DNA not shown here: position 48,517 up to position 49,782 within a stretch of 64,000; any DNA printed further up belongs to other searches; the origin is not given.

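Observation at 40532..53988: Cassette B: twin Rieske oxygenases, twin Cys-less CMD/AhpD proteins and an AcoABC complex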

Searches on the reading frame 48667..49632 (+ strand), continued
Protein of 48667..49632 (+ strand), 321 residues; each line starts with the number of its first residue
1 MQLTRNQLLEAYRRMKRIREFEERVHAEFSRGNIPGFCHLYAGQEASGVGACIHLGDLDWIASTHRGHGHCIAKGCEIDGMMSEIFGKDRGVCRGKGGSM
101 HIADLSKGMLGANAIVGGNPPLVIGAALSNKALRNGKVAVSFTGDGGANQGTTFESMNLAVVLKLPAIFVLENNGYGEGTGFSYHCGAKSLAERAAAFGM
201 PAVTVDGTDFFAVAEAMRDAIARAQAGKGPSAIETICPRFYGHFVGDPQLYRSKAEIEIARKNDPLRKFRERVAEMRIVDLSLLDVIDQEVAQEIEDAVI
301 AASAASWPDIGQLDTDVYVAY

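Call 63: get_annotated_region(hit=H57, flank=8000)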
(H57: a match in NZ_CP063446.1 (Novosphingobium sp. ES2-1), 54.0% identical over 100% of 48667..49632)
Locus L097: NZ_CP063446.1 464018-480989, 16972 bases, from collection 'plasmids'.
description: Novosphingobium sp. ES2-1 plasmid p1, complete sequence
organism: Novosphingobium sp. ES2-1 (NCBI taxid 2780074)
taxonomy: Bacteria; Pseudomonadota; Alphaproteobacteria; Sphingomonadales; Sphingomonadaceae; Novosphingobium; Novosphingobium sp. ES2-1
host: -; source: mixed culture,activated sludge; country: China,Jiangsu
typing (MOB-suite, as given by PLSDB): non-mobilizable
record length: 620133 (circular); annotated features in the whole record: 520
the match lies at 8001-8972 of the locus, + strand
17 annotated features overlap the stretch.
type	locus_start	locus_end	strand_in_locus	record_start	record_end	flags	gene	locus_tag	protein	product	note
CDS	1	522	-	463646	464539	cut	-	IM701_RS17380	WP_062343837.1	MBL fold metallo-hydrolase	-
CDS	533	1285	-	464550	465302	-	-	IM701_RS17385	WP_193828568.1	glucose 1-dehydrogenase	-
CDS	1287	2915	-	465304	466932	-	-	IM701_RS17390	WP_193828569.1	FAD-binding oxidoreductase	-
CDS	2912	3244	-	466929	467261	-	-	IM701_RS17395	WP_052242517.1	cytochrome c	-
CDS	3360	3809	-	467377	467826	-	-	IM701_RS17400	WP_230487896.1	DUF3429 domain-containing protein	-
CDS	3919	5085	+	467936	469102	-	-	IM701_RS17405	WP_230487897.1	FAD-binding domain-containing protein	-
CDS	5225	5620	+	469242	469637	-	-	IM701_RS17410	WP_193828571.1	OB-fold domain-containing protein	-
CDS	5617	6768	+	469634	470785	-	-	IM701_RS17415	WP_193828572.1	thiolase family protein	-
CDS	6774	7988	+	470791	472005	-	-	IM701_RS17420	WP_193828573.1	acyl-CoA dehydrogenase family protein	-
CDS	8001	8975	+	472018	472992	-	-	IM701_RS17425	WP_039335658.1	thiamine pyrophosphate-dependent dehydrogenase E1 component subunit alpha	-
CDS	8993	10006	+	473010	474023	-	-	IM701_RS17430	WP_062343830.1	alpha-ketoacid dehydrogenase subunit beta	-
CDS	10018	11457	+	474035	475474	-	-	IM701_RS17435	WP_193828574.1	dihydrolipoamide acetyltransferase family protein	GO:0006096 - glycolytic process [Evidence IEA]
CDS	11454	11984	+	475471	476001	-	-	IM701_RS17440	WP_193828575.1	VOC family protein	-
CDS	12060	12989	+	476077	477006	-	-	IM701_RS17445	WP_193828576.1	helix-turn-helix domain-containing protein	GO:0006355 - regulation of DNA-templated transcription [Evidence IEA]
CDS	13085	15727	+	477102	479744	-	-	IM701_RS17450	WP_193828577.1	TonB-dependent receptor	-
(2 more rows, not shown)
